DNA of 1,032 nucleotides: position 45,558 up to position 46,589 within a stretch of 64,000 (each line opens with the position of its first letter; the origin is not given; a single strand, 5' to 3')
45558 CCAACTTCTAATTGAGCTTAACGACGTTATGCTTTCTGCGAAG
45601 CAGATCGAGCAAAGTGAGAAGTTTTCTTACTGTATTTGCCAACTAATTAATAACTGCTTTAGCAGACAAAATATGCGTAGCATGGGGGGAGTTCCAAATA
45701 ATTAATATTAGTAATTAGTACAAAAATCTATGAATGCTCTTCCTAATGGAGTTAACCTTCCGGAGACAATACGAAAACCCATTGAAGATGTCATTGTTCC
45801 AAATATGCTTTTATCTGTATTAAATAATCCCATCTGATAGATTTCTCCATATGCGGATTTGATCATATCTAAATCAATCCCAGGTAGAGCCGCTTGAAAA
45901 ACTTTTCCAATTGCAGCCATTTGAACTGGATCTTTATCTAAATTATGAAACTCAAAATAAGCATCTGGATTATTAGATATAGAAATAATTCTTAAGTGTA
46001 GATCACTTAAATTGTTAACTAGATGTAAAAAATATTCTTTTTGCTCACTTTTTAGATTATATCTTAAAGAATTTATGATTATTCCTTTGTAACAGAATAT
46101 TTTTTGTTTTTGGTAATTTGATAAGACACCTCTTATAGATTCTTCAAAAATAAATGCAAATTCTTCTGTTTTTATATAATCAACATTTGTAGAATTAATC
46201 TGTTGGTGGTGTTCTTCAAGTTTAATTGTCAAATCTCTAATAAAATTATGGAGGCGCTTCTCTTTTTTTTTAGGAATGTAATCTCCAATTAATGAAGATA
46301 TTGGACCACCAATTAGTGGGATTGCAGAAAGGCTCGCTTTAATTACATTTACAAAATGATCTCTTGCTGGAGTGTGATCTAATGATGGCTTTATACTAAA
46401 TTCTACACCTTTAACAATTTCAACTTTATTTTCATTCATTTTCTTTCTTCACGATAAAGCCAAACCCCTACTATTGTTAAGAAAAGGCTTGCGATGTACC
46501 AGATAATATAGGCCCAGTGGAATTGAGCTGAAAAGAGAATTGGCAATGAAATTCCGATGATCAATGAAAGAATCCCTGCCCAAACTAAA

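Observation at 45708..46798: Two-gene cassette: Zn-ribbon 2-TM protein coupled to an unknown 243-aa protein, bounded by 85-bp inverted repeats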

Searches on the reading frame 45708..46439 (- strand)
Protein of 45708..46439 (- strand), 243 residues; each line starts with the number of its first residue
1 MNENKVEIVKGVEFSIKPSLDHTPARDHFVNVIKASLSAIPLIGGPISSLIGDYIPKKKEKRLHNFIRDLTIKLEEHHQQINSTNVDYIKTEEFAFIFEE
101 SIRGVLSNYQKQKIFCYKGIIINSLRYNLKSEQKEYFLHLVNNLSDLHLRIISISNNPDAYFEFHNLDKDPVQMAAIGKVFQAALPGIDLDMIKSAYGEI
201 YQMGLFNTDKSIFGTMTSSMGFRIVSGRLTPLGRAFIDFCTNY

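Call 11: search_protein_families(library=pfam, proteins=[window:45708-46439:-], max_evalue=0.1)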
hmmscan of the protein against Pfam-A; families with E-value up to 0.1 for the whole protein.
window:45708-46439:- (243 aa): 1 family
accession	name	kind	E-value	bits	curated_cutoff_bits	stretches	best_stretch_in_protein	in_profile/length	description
PF00308.24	Bac_DnaA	-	0.0032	18.1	23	1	78-157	59-139/162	Bacterial DnaA ATPAse domain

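Call 12: search_protein_families(library=padloc, proteins=[window:45708-46439:-], max_evalue=0.1)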
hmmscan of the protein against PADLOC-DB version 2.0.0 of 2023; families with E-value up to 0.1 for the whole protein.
window:45708-46439:- (243 aa): 0 families

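Call 20: find_homologous_proteins(query=window:45708-46439:-)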
Query window:45708-46439:- (243 aa): 10 proteins with E <= 0.001 among 240 candidates.
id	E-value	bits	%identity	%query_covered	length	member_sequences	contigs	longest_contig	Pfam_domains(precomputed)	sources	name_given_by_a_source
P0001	1.1e-157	541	100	100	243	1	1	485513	-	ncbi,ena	-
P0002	7.1e-115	401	72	100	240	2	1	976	-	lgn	-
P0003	7.2e-114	397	73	100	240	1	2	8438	-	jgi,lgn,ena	-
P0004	7.8e-113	394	71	100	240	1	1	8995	-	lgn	-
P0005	1.8e-108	380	70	100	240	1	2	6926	-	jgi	-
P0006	2.1e-74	268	70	73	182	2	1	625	-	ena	-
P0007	1.4e-53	200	44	91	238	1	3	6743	-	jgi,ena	-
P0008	9.5e-50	188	42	91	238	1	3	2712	-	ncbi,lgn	-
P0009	4.4e-48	182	39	93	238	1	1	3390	-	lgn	-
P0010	1.7e-46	177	40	88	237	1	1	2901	-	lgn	-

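Call 22: find_encoding_contigs(protein=P0003, flank=6000, max_places=3)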
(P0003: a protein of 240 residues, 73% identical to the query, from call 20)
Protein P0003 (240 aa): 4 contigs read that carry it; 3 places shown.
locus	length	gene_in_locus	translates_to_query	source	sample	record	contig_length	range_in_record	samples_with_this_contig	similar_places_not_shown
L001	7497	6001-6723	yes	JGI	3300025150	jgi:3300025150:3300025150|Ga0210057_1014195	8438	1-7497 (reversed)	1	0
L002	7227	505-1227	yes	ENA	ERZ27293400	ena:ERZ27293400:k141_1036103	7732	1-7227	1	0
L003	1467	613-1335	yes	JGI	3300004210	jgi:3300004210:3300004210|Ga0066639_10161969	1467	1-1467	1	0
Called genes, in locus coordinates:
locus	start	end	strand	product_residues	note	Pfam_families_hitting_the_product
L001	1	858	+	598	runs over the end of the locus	?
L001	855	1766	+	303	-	PF13289:SIR2_2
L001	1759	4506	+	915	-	-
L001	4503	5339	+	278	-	PF02498:Bro-N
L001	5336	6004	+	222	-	PF12705:PDDEXK_1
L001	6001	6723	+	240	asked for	-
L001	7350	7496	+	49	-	?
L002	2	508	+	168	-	?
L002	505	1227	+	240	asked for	-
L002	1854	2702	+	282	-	-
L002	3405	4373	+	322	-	PF00149:Metallophos, PF12850:Metallophos_2 (faint)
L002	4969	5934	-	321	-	PF01022:HTH_5 (faint), PF01047:MarR (faint), PF08279:HTH_11 (faint), PF12840:HTH_20 (faint), PF13404:HTH_AsnC-type, PF13412:HTH_24, PF13404:HTH_AsnC-type (weak), PF13412:HTH_24, +1 more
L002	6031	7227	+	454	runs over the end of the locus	PF02310:B12-binding, PF04055:Radical_SAM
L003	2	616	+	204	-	?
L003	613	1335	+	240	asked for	-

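Call 23: find_encoding_contigs(protein=P0004, flank=6000, max_places=3)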
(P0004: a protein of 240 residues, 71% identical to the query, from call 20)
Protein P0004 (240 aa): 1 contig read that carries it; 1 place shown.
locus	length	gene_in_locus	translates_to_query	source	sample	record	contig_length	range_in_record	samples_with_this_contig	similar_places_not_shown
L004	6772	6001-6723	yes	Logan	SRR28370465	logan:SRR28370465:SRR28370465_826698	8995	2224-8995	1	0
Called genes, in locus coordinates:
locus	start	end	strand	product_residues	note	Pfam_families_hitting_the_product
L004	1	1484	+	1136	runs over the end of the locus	PF09565:RE_NgoFVII (weak), PF13091:PLDc_2, PF00176:SNF2-rel_dom, PF04851:ResIII, PF00271:Helicase_C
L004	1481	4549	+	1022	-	PF20473:MmeI_Mtase (weak), PF07669:Eco57I, PF02384:N6_Mtase (weak), PF12950:TaqI_C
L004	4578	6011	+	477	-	-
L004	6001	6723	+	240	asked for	-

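Call 24: find_encoding_contigs(protein=P0007, flank=6000, max_places=3)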
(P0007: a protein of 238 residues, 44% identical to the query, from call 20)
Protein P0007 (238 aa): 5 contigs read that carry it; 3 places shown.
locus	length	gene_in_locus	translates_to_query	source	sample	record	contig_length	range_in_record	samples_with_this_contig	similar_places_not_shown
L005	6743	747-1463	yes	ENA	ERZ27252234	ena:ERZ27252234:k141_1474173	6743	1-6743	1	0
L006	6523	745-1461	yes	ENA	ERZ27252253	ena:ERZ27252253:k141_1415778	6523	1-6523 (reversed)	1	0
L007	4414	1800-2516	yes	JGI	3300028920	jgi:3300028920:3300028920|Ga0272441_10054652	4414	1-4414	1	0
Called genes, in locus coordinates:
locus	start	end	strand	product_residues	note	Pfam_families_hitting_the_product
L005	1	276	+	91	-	?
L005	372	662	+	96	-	-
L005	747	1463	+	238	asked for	-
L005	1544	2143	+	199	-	-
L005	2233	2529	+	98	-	PF02627:CMD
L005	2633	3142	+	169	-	-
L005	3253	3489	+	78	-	PF16691:DUF5062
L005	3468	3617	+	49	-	-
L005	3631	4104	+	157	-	-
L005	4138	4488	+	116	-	-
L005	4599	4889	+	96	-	PF04365:BrnT_toxin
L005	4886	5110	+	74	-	PF12441:CopG_antitoxin, PF14384:BrnA_antitoxin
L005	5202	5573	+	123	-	PF12680:SnoaL_2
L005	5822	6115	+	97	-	PF04365:BrnT_toxin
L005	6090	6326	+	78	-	-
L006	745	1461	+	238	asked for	-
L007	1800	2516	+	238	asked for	-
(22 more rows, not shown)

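Call 28: search_solved_structures(query=A1, max_evalue=1)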
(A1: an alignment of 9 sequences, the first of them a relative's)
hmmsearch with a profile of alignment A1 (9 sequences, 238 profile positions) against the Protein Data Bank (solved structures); distinct sequences matched with E-value up to 1: 4.
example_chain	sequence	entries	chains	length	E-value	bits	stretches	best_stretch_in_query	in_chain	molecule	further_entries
7fdp_A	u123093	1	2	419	0.11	15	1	15-95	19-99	Insecticidal protein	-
8t6r_A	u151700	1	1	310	0.22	14.1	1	124-161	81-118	Major membrane protein I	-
6x8m_A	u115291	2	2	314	0.73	12.4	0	126-160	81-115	Protein SrpI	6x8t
9k7z_A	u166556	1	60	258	0.98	11.9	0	60-109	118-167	Cage-i53-Zn1-HEHE-16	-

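Call 33: find_encoding_contigs(protein=P0005, flank=6000, max_places=3)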
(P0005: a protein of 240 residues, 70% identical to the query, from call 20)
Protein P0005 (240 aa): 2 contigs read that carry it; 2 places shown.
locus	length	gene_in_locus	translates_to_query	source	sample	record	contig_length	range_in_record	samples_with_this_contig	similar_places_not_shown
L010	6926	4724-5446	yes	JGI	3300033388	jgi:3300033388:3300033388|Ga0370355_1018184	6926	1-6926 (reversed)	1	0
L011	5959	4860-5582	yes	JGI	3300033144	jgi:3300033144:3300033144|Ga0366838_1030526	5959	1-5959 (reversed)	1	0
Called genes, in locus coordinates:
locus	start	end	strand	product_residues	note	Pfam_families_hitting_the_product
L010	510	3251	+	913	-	PF04313:HSDR_N (faint), PF02384:N6_Mtase, PF20473:MmeI_Mtase, PF01170:UPF0020 (faint), PF07669:Eco57I, PF12950:TaqI_C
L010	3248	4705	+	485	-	-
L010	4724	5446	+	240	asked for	-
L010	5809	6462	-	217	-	PF03848:TehB, PF05175:MTS, PF02353:CMAS, PF13489:Methyltransf_23, PF13649:Methyltransf_25, PF13847:Methyltransf_31, PF08241:Methyltransf_11, PF08242:Methyltransf_12, +1 more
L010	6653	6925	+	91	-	?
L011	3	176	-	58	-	?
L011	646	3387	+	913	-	PF04313:HSDR_N (faint), PF02384:N6_Mtase, PF20473:MmeI_Mtase, PF01170:UPF0020 (faint), PF07669:Eco57I, PF12950:TaqI_C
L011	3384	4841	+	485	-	-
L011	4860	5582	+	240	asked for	-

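Call 34: predict_structure(alignment_id=A1)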
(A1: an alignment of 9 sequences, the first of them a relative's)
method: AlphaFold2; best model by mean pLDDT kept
length: 243 residues; sequences in the alignment: 9
mean_pLDDT: 68.0   pTM: 0.62
mean pLDDT of the five models: 68.0, 67.0, 65.0, 61.5, 47.5
residues with pLDDT >= 90: 44; 70-90: 72; 50-70: 87; < 50: 40
segments of 3 or more residues with pLDDT < 50: 1-20, 41-56
pLDDT, mean of each block of 10 residues (from residue 1): 29 33 54 53 35 42 59 65 58 61 56 75 68 73 84 91 88 85 90 93 91 77 84 88 77
secondary structure, 60 per line:
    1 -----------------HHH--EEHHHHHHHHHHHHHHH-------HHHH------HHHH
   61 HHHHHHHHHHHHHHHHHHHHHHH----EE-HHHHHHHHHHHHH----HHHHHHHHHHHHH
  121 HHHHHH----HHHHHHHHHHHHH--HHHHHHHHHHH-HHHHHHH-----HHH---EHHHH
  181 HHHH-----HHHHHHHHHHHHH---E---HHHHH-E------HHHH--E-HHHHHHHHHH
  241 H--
elements in order: H25-39 H47-50 H57-83 H91-103 H108-126 H131-143 H146-156 H158-164 H177-184 H190-202 H210-214 H223-226 H231-241
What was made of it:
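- Tried and rejected: The first AF2 model was poor (pLDDT 68, call 34).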

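Call 38: search_protein_representatives(alignment_id=A1)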
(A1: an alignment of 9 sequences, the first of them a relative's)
Query: 9 sequences, 238 profile positions. Proteins with E-value up to 0.001 (for the whole library): 3562; up to 1e-10: 1041; up to 1e-30: 124. The best 150 are listed.
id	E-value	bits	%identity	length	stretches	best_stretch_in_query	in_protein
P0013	3.4e-93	327.8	-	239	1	1-238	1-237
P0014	6.8e-89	313.7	-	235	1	6-236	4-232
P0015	2.0e-87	308.9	-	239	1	2-237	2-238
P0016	1.8e-83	295.9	-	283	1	22-237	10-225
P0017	1.5e-80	286.4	-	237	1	14-238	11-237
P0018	7.3e-79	280.8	-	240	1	21-237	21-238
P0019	1.6e-78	279.7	-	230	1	8-235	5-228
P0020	1.5e-75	270.0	-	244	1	18-236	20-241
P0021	1.7e-68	246.9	-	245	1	17-238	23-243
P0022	2.2e-68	246.5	-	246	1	1-238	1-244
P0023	2.3e-68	246.5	-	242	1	15-238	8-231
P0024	4.7e-68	245.4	-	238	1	24-237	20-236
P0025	8.0e-67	241.4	-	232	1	24-236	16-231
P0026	2.2e-66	240.0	-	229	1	17-237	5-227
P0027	7.7e-63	228.4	-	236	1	22-238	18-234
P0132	1.0e-31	126.5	-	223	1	23-237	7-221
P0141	4.9e-29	117.7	-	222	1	22-236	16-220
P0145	2.4e-28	115.5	-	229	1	23-234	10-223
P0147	9.0e-28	113.6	-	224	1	32-237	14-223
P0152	5.1e-27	111.1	-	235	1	24-235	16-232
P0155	9.0e-27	110.3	-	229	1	24-237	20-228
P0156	1.2e-26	110.0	-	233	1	31-234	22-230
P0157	1.4e-26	109.7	-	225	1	33-235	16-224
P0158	6.7e-26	107.5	-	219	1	31-235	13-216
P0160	1.3e-25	106.5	-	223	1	36-235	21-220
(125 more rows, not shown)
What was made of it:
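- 45708..46439 (-): Gene for a 243-aa all-helical protein. It belongs to a large unannotated family distantly similar to Abi-alpha (PF14337). Its start overlaps the upstream stop as ATGA. Profile search found 3562 cluster representatives at E<=1e-3 (call 38).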

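Call 40: fold_search(model_id=the predicted structure, library=pdb)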
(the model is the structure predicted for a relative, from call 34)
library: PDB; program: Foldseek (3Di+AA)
matches with E <= 10: 69; with E <= 0.001: 0
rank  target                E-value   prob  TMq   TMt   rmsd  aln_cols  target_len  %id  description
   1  9nvp_A                1.1e+00  0.06  0.16  0.08  16.7       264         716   12  Structure of Nanchung-Inactive-Calmodulin in complex with Nicotinamide, EDTA (released 2026-02-11)
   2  8huq_A                2.6e+00  0.02  0.14  0.14  19.9       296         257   14  X-ray structure of human PPAR alpha ligand binding domain-elafibranor-SRC1 coactivator peptide co-crystals obtained by (released 2023-08-09)
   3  5ygp_C                2.9e+00  0.05  0.14  0.08  16.4       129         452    7  Human TNFRSF25 death domain mutant-D412E (released 2018-10-03)
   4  7unh_B                3.1e+00  0.06  0.24  0.24  16.2       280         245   10  De novo designed chlorophyll dimer protein in apo state, SP2 (released 2023-04-19)
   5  4i8o_A                3.1e+00  0.06  0.19  0.16  12.4       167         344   12  Crystal structure of the toxin RnlA from Escherichia coli (released 2013-10-23)
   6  3b1m_A                3.1e+00  0.04  0.20  0.19  17.2       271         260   13  Crystal structure of the PPARgamma-LBD complexed with a cercosporamide derivative modulator Cerco-A (released 2011-08-24)
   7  5x5l_H                3.3e+00  0.12  0.17  0.35   6.2        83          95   11  Crystal structure of response regulator AdeR DNA binding domain in complex with an intercistronic region (released 2017-08-30)
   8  6y2s_B                3.3e+00  0.06  0.20  0.15  12.5       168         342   14  Escherichia coli R318A RnlA endoribonuclease (single alanine mutant of RnlA) (released 2021-03-31)
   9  2acl_H                3.3e+00  0.02  0.13  0.13  18.4       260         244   13  Liver X-Receptor alpha Ligand Binding Domain with SB313987 (released 2005-09-20)
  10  6hix_BF               3.6e+00  0.03  0.19  0.16  23.2       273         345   11  Cryo-EM structure of the Trypanosoma brucei mitochondrial ribosome - This entry contains the large mitoribosomal subu (released 2018-09-26)
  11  8bif_D                4.0e+00  0.13  0.19  0.16   7.5       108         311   11  O-Methyltransferase Plu4892 in complex with SAH (released 2023-03-08)
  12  2nrj                  4.0e+00  0.01  0.11  0.09  23.3       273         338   13  Crystal Structure of Hemolysin binding component from Bacillus cereus (released 2006-11-14)
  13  8ji2_A                4.2e+00  0.03  0.19  0.19  16.9       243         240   10  Crystal structure of AetD in complex with 5,7-dibromo-L-tryptophan (released 2023-11-15)
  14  8ji6_A                4.2e+00  0.02  0.15  0.15  17.8       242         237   11  Crystal structure of AetD in complex with L-tryptophan (released 2023-11-15)
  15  5oqj_M                4.4e+00  0.03  0.14  0.13  19.1       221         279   10  STRUCTURE OF YEAST TRANSCRIPTION PRE-INITIATION COMPLEX WITH TFIIH (released 2018-04-25)
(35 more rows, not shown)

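Call 41: search_protein_families(library=pfam, alignment_id=A2, max_evalue=0.01)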
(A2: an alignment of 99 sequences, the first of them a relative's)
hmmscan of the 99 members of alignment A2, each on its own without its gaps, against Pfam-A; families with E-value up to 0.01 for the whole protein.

A. member 1, P0001 (243 aa): 1 family
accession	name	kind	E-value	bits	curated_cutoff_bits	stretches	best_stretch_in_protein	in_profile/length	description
PF00308.24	Bac_DnaA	-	0.0032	18.1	23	1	78-157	59-139/162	Bacterial DnaA ATPAse domain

B. families by the number of members that match (of 99 scanned): 16 families
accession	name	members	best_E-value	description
PF14337.13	Abi_alpha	21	1.4e-06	Abortive infection alpha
PF02845.22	CUE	3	0.0023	CUE domain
PF06295.17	ZapG-like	1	0.00026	Z-ring associated protein G-like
PF19034.5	RnlA-toxin_DBD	1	0.00071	RNase LS, bacterial toxin DBD domain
PF10711.15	DUF2513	1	0.0016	Hypothetical protein (DUF2513)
PF24895.1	SIDD_N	1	0.0023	Nonribosomal peptide synthetase sidD N-terminal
PF11435.13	She2p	1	0.0025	RNA binding protein She2p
PF00308.24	Bac_DnaA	1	0.0032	Bacterial DnaA ATPAse domain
PF14591.11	AF0941-like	1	0.0034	AF0941-like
PF07516.18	SecA_SW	1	0.0041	SecA Wing and Scaffold domain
PF08807.15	DUF1798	1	0.0055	Bacterial domain of unknown function (DUF1798)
PF21796.3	Cac1_C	1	0.0075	Chromatin assembly factor 1 subunit Cac1, C-terminal domain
PF18795.7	HSM3_N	1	0.0077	DNA mismatch repair protein HSM3, N terminal domain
PF12443.13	AKNA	1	0.0079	AT-hook-containing transcription factor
PF11849.14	DUF3369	1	0.0079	Domain of unknown function (DUF3369)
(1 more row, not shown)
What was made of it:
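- A consistent though sub-threshold Abi_alpha signal in 21 of 99 members (call 41).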

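Call 42: search_protein_families(library=padloc, alignment_id=A2, max_evalue=0.01)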
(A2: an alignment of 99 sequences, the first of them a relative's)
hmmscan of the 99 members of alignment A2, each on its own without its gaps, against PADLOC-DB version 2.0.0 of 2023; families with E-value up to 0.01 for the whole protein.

A. member 1, P0001 (243 aa): 0 families

B. families by the number of members that match (of 99 scanned): 12 families
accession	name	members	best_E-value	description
PDLC03841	LeoBC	1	0.00018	-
PDLC03770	RT_UG31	1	0.00032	DRT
PDLC03439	REase_II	1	0.00045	Type II restriction enzyme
PDLC01758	Cas3b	1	0.0018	-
PDLC03951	RmrA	1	0.0034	-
PDLC00386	SduA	1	0.0041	DUF4263 domain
PDLC01661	Cas13Nterm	1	0.0049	Cas effector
PDLC02235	AbiEi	1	0.0051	AbiEi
PDLC04391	PDC-M07A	1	0.0056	-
PDLC02819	DpdC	1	0.0084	DpdC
PDLC02420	Aga_SIR2-PNTD1-PNTD2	1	0.0089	Class I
PDLC01268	CasR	1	0.01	"CAS-I,CAS-II,CAS-III,CAS-IV,CAS-V,CAS-VI; associated_signaling"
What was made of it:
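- On Known defence systems (PADLOC models): Only scattered single hits among 99 family members (call 42).
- There is no hit to any defence model (calls 12, 42).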

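Call 43: find_homologous_proteins(query=A2, max_evalue=0.00001)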
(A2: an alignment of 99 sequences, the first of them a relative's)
Query A2 (99 sequences) (243 aa, profile of the alignment): 26 proteins with E <= 0.00001 among 5848 candidates.
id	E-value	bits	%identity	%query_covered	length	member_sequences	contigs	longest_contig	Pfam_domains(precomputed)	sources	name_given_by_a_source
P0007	4.5e-88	313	44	91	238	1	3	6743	-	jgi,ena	-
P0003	6.3e-88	312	73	100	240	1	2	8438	-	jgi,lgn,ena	-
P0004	1.0e-87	312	71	100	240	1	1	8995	-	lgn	-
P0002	5.3e-87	309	72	100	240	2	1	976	-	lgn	-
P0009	1.5e-86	308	39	93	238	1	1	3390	-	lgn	-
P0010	8.9e-86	305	40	88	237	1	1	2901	-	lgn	-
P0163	1.3e-85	305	44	91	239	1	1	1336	-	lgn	-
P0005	2.8e-85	304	70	100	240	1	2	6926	-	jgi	-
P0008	1.4e-84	301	42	91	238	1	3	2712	-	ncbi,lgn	-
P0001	1.8e-84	301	100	100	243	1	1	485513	-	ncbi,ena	-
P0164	1.2e-80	288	42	93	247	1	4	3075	-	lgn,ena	-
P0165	7.3e-80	286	42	98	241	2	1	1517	-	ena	-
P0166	5.6e-78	280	41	98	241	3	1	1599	-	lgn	-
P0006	4.1e-59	218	70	73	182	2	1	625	-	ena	-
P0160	8.8e-54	200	25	88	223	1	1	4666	PF14337.14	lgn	-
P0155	3.6e-50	189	23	86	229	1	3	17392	-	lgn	-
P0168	1.9e-41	160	24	87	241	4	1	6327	-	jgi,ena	-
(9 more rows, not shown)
